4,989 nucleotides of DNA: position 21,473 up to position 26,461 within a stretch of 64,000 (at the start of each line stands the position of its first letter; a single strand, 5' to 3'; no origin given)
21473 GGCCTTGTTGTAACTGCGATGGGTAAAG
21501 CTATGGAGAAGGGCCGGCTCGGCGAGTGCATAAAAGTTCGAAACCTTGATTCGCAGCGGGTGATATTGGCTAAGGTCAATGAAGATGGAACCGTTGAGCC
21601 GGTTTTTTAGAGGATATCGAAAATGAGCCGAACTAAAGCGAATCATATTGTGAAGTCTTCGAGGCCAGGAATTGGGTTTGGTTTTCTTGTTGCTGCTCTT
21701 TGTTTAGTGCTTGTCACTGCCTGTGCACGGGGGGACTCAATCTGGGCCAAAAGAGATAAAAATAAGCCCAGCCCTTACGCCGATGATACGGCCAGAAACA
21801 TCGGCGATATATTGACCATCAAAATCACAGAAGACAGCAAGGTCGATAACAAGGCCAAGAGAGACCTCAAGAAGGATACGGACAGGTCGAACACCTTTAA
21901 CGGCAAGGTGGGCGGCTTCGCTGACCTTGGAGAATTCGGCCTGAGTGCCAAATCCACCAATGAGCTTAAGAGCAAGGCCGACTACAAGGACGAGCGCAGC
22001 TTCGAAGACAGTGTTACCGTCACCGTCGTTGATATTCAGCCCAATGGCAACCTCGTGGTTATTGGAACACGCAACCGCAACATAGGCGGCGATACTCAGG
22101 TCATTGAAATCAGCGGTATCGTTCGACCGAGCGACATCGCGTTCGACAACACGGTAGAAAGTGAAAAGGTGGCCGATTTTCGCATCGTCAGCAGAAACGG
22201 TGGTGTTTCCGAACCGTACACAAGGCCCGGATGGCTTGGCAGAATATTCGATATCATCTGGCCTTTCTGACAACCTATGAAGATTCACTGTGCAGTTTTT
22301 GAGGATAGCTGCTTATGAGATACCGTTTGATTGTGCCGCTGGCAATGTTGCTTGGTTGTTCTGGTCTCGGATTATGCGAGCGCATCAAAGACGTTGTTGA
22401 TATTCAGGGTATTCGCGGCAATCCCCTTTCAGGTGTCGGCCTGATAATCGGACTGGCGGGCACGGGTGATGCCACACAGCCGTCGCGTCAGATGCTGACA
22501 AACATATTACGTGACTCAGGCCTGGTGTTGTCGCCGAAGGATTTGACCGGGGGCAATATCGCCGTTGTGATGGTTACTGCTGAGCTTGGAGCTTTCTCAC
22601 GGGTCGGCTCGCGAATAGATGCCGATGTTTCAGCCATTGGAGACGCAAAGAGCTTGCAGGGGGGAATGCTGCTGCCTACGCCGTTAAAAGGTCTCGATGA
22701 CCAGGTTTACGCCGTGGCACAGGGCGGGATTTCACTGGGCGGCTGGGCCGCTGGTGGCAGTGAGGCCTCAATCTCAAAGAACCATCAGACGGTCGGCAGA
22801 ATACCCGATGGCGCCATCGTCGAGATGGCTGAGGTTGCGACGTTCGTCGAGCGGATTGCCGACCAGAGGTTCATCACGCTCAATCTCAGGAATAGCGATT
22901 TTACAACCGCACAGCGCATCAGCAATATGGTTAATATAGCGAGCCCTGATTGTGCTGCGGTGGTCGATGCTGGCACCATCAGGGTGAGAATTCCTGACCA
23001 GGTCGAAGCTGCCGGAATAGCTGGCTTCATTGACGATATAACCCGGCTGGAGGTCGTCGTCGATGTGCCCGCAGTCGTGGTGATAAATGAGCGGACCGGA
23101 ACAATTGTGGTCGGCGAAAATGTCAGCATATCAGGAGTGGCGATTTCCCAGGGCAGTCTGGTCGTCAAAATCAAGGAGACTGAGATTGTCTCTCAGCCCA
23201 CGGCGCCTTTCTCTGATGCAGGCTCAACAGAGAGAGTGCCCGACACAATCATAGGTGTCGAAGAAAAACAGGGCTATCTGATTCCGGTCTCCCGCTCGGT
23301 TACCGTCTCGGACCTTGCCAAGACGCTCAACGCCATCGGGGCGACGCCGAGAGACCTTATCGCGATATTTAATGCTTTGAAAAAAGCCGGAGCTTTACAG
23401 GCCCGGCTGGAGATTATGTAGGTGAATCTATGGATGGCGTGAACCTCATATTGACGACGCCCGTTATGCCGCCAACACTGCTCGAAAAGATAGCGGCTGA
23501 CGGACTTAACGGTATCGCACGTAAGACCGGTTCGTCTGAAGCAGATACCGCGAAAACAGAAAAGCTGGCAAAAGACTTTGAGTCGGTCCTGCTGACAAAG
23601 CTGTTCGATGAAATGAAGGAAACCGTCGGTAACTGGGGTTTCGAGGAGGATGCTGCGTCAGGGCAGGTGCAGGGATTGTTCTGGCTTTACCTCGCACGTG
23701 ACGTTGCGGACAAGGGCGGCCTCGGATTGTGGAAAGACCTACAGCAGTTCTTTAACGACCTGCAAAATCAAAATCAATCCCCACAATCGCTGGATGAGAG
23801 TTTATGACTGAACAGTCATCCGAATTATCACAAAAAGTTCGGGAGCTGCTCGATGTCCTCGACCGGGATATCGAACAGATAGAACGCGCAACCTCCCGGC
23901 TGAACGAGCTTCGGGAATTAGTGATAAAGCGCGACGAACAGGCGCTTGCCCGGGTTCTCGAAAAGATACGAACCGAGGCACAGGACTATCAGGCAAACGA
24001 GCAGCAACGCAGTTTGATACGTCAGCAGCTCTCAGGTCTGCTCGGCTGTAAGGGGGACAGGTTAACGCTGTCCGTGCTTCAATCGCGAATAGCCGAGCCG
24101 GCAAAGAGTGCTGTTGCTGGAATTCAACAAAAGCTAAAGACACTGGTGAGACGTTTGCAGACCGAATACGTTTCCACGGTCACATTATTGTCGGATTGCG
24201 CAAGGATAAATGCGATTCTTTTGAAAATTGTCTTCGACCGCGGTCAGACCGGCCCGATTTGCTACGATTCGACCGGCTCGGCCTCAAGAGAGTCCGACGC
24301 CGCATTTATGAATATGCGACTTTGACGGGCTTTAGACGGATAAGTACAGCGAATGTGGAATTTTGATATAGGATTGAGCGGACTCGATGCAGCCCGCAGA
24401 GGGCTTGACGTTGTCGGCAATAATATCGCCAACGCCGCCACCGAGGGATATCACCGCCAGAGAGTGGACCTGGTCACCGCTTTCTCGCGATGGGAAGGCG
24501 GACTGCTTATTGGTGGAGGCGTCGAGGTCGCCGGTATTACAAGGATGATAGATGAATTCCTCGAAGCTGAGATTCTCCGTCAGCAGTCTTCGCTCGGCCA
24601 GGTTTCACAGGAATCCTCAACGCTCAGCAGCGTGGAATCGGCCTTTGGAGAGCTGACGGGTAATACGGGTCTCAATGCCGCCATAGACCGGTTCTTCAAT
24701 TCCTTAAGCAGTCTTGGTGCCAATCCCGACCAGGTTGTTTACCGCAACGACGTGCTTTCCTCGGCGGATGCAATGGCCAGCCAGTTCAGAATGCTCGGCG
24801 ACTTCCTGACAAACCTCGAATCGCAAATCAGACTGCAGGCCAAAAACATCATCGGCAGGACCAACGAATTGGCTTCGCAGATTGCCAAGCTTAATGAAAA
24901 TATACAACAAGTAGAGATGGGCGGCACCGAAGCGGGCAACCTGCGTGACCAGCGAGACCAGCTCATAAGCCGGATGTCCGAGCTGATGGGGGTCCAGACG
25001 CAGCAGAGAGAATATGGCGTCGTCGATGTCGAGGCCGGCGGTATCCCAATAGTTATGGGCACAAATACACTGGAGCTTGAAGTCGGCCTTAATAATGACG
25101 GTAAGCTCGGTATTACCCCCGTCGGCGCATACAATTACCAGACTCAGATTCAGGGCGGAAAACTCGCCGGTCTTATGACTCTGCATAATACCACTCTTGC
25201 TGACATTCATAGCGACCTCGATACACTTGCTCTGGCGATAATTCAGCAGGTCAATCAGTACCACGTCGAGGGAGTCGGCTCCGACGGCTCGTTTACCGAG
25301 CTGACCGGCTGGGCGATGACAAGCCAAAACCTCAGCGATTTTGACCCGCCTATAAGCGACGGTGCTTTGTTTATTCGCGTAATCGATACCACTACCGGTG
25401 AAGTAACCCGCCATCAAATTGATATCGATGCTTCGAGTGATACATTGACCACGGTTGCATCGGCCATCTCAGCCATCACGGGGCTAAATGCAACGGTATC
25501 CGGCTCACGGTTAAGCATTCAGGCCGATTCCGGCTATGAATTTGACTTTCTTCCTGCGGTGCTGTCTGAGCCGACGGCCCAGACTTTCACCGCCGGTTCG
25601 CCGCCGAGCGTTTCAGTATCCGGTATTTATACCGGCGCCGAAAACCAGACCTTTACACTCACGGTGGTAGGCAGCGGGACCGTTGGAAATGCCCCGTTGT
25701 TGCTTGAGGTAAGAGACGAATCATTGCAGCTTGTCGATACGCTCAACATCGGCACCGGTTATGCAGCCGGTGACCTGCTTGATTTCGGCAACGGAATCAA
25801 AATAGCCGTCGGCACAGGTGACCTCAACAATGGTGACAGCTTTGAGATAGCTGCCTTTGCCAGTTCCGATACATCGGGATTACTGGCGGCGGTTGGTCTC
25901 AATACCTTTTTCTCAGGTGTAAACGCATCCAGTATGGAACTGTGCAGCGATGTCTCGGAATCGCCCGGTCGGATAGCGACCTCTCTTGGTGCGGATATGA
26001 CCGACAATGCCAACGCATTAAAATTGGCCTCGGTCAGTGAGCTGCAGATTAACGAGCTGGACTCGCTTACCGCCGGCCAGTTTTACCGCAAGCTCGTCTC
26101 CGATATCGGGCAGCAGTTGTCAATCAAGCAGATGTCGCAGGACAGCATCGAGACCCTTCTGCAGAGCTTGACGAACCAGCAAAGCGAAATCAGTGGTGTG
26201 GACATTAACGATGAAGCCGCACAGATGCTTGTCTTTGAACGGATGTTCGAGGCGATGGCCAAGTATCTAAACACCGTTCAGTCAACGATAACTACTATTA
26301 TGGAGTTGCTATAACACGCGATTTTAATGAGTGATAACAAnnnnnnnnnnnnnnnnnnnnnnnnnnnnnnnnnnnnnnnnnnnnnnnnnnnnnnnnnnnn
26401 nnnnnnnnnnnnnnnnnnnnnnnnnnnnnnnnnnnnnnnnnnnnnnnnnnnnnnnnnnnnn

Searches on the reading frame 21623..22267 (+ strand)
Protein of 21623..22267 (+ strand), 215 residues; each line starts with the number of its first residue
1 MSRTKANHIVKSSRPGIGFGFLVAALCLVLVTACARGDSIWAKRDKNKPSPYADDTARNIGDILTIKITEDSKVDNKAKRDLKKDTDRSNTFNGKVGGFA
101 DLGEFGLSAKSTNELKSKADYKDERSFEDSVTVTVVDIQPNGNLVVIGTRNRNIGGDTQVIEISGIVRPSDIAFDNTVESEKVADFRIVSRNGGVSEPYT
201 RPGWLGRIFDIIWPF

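Call 24: search_protein_families(library=pfam, proteins=[window:21623-22267:+], max_evalue=0.00001)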
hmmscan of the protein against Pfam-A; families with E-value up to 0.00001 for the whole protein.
window:21623-22267:+ (215 aa): 1 family
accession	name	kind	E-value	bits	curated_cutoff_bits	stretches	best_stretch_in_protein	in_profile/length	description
PF02107.21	FlgH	-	1.4e-42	145.7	27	1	37-214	4-172/172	Flagellar L-ring protein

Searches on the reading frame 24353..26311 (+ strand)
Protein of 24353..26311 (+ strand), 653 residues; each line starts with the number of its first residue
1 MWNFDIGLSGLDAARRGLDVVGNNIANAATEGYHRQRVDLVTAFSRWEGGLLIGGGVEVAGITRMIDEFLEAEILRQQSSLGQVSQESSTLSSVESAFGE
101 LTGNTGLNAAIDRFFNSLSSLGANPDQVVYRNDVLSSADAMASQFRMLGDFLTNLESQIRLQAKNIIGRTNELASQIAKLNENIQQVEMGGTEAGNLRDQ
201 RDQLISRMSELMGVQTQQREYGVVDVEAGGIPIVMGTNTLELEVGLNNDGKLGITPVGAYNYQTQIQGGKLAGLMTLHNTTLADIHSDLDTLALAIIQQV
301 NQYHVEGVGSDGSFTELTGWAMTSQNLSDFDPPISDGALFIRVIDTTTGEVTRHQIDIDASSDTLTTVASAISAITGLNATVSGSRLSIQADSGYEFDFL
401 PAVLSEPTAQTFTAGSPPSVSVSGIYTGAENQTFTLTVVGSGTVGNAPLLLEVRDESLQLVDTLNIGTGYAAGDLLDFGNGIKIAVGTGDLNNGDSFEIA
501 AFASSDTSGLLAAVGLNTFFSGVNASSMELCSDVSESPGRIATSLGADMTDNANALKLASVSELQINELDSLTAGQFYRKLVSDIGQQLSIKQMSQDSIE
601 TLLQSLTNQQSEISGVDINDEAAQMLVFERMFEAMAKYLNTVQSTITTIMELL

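Call 6: search_protein_families(library=pfam, proteins=[window:24353-26311:+], max_evalue=0.001)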
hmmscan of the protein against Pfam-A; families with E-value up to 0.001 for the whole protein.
window:24353-26311:+ (653 aa): 3 families
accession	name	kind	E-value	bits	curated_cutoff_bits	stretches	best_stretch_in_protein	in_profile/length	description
PF22638.1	FlgK_D1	-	1.9e-50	172.1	28.6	1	91-313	1-227/233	Flagellar hook-associated protein FlgK helical domain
PF00460.25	Flg_bb_rod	-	1.8e-07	31.4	20.7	1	5-33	2-30/31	Flagella basal body rod protein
PF06429.18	Flg_bbr_C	-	1.7e-05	24.6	23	1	611-651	5-45/46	Flagellar basal body rod FlgEFG protein C-terminal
